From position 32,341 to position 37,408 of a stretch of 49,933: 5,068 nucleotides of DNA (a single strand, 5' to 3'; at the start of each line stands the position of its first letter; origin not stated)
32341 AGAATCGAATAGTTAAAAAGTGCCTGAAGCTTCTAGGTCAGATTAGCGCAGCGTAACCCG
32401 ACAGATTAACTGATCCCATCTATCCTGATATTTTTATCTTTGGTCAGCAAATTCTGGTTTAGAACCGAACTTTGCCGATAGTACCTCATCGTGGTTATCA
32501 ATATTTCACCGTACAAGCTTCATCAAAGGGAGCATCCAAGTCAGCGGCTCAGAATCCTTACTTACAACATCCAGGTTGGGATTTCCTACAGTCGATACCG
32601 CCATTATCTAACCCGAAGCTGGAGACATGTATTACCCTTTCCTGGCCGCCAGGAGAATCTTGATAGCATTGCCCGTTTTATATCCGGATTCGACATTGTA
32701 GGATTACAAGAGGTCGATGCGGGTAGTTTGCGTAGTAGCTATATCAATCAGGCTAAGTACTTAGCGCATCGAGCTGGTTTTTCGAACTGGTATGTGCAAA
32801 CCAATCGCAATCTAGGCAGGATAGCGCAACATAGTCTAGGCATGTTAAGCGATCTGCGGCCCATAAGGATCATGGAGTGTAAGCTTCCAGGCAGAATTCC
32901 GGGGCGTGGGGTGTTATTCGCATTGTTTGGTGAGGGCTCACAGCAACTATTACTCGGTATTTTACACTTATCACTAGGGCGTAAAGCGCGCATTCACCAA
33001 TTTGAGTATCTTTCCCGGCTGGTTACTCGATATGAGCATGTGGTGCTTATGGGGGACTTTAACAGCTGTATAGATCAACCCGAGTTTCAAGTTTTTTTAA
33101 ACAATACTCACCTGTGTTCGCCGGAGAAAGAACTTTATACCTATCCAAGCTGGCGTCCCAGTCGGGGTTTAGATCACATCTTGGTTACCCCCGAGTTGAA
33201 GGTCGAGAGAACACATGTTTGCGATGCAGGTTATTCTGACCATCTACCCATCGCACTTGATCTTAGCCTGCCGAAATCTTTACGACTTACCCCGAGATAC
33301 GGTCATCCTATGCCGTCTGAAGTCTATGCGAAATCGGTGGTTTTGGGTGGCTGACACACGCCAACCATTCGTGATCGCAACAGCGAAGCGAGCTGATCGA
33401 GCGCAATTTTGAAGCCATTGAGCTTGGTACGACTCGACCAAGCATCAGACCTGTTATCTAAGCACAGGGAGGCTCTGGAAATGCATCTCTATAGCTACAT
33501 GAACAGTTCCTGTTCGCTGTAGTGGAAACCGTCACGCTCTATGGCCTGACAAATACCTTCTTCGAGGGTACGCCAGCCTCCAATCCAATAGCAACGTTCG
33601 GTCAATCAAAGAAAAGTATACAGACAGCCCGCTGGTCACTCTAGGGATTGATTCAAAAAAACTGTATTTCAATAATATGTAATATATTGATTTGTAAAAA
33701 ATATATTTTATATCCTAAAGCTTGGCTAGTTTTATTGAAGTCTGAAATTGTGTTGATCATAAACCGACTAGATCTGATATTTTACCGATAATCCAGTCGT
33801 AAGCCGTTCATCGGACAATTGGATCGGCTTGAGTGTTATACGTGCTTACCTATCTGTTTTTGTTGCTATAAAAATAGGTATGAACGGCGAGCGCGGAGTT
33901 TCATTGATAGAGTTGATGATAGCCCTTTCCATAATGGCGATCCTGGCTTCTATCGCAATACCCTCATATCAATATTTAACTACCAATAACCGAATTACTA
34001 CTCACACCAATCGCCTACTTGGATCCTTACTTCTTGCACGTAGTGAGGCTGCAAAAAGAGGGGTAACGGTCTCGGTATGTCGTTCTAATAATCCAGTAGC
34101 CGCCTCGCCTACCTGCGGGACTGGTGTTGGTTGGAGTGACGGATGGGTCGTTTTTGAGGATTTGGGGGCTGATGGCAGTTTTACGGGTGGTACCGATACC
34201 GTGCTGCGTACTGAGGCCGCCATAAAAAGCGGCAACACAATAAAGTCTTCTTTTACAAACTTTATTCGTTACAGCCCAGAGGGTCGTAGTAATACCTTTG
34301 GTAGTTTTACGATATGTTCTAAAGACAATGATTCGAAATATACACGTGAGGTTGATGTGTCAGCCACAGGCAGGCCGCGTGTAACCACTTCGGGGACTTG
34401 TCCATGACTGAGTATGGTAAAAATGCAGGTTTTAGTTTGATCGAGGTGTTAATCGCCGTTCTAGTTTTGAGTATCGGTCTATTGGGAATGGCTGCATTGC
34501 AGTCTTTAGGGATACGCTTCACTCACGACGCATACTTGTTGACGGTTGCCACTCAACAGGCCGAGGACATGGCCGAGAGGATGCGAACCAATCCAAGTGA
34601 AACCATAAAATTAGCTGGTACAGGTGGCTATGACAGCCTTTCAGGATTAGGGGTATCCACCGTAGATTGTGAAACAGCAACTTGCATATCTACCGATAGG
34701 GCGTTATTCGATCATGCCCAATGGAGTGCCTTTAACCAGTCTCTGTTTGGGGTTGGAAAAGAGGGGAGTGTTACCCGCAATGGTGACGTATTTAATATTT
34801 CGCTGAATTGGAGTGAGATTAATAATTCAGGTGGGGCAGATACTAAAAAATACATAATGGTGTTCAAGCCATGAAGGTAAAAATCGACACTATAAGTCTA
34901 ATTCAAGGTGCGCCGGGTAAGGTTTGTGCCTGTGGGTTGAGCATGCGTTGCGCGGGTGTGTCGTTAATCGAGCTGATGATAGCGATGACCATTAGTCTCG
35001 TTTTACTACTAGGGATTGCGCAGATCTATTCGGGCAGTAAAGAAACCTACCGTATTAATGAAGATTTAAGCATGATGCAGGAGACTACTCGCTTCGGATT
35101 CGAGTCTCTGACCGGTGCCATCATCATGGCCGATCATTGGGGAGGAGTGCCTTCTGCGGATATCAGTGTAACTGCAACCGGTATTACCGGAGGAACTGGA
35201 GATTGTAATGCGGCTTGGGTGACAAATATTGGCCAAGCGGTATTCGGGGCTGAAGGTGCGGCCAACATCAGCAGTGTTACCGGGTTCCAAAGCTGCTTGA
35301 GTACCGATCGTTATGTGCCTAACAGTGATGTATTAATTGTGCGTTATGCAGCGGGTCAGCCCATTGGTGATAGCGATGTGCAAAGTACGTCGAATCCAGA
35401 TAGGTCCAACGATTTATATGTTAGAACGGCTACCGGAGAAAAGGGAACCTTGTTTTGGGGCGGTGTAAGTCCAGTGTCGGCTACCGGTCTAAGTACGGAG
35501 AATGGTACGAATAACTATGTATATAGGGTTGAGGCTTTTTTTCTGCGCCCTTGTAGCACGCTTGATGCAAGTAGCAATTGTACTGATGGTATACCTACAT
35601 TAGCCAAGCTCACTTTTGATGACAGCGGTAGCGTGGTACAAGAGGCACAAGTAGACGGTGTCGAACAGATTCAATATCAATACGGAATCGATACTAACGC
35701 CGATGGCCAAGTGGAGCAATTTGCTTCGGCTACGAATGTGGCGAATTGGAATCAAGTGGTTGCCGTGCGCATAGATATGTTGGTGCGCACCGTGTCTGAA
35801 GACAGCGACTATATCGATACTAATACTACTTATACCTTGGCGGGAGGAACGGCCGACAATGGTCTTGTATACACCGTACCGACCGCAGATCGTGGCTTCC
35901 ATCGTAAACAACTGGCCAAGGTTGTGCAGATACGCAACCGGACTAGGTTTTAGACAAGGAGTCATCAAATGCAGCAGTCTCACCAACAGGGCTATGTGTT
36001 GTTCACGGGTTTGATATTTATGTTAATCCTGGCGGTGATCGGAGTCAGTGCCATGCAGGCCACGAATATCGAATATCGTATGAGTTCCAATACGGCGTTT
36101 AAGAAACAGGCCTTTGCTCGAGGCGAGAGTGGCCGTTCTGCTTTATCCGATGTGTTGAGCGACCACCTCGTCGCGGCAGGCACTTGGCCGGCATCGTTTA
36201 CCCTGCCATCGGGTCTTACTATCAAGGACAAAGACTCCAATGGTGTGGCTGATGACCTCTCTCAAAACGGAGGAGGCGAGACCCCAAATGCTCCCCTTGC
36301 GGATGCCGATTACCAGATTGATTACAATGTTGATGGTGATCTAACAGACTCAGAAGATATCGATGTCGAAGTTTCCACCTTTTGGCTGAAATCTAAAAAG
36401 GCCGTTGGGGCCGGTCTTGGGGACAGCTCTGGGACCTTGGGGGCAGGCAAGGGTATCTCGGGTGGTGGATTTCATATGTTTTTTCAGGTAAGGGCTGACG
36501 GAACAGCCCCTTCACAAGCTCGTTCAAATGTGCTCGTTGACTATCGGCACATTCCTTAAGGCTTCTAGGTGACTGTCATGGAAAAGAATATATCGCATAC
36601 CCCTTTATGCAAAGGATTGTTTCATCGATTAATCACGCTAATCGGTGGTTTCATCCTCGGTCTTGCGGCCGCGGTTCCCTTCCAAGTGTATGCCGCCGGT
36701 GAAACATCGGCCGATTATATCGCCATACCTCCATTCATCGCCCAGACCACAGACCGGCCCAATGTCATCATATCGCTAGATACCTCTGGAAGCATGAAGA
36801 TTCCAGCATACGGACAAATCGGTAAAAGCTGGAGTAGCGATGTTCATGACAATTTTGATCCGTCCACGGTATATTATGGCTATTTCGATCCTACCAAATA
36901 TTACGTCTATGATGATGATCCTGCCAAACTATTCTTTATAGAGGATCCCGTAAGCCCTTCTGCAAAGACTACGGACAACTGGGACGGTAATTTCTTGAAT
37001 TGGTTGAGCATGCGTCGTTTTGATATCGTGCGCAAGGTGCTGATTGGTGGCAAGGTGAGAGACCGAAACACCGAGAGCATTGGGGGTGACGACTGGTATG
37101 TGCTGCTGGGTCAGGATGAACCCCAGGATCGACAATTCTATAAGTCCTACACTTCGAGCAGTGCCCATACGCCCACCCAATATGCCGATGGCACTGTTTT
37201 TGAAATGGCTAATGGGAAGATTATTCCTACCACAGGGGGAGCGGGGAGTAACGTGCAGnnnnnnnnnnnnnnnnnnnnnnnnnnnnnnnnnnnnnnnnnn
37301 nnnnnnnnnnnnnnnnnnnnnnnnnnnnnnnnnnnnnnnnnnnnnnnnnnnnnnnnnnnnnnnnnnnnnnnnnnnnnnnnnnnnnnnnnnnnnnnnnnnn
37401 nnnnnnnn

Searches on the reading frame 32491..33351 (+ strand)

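Call 7: search_protein_families(library=pfam, proteins=[window:32491-33351:+], max_evalue=0.001)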
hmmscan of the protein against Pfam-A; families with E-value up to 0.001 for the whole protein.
window:32491-33351:+ (287 aa): 2 families
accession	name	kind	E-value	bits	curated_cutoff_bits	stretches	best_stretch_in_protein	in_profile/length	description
PF03372.29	Exo_endo_phos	-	1.1e-16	61.7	24.5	1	23-251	1-225/225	Endonuclease/Exonuclease/phosphatase family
PF14529.12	Exo_endo_phos_2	-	0.0002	21.7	27.4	0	172-255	19-117/117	Endonuclease-reverse transcriptase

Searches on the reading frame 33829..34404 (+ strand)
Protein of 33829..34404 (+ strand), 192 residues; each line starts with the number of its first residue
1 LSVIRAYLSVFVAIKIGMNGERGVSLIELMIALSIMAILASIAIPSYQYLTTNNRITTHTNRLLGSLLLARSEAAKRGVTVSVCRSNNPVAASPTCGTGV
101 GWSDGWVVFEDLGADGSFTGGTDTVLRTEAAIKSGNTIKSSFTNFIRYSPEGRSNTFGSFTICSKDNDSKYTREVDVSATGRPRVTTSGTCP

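Call 7: search_protein_families(library=pfam, proteins=[window:33829-34404:+], max_evalue=0.001)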
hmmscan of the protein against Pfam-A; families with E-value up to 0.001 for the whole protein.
window:33829-34404:+ (192 aa): 2 families
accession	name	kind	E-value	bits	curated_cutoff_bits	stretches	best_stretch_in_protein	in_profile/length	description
PF12019.13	GspH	-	3.7e-22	79.3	21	1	60-181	2-108/108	Type II transport protein GspH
PF07963.17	N_methyl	-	1.1e-07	31.5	21.2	1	18-44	1-27/27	Prokaryotic N-terminal methylation motif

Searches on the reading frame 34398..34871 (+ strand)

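Call 7: search_protein_families(library=pfam, proteins=[window:34398-34871:+], max_evalue=0.001)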
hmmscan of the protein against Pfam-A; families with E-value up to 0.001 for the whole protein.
window:34398-34871:+ (158 aa): 2 families
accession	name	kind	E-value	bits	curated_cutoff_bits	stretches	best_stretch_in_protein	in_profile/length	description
PF07963.17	N_methyl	-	5e-07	29.5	21.2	1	8-31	3-26/27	Prokaryotic N-terminal methylation motif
PF22150.1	Tt1218-like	-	9.6e-06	26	27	1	33-106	1-75/76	Type IV pilin Tt1218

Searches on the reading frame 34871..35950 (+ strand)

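Call 7: search_protein_families(library=pfam, proteins=[window:34871-35950:+], max_evalue=0.001)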
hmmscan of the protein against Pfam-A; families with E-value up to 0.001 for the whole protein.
window:34871-35950:+ (360 aa): 2 families
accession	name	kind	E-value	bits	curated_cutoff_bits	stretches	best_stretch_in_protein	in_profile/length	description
PF16074.10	PilW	-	6.4e-21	75.1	26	1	236-356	6-124/124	Type IV Pilus-assembly protein W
PF07963.17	N_methyl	-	9.9e-06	25.4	21.2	1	25-49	2-26/27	Prokaryotic N-terminal methylation motif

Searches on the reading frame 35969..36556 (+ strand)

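Call 7: search_protein_families(library=pfam, proteins=[window:35969-36556:+], max_evalue=0.001)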
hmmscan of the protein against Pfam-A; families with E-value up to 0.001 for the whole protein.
window:35969-36556:+ (196 aa): 1 family
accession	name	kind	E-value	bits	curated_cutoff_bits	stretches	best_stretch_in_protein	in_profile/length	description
PF14341.11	PilX_N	-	4.5e-08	33.4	25.5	1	7-55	1-49/51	PilX N-terminal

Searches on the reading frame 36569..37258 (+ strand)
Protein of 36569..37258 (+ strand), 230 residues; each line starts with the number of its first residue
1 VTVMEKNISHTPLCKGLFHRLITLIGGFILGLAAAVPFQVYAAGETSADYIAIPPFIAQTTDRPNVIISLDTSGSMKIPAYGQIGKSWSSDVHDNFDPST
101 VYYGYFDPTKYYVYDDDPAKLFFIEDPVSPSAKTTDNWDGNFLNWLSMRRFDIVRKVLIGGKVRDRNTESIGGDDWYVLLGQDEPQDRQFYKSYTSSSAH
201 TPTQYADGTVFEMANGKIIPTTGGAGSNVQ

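Call 9: search_protein_families(library=pfam, proteins=[window:36569-37258:+], max_evalue=10)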
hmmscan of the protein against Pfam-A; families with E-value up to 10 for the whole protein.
window:36569-37258:+ (230 aa): 1 family
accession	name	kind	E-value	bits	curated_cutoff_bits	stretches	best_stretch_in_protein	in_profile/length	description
PF02900.23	LigB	-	0.1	12.1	26.3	1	134-198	195-259/269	Catalytic LigB subunit of aromatic ring-opening dioxygenase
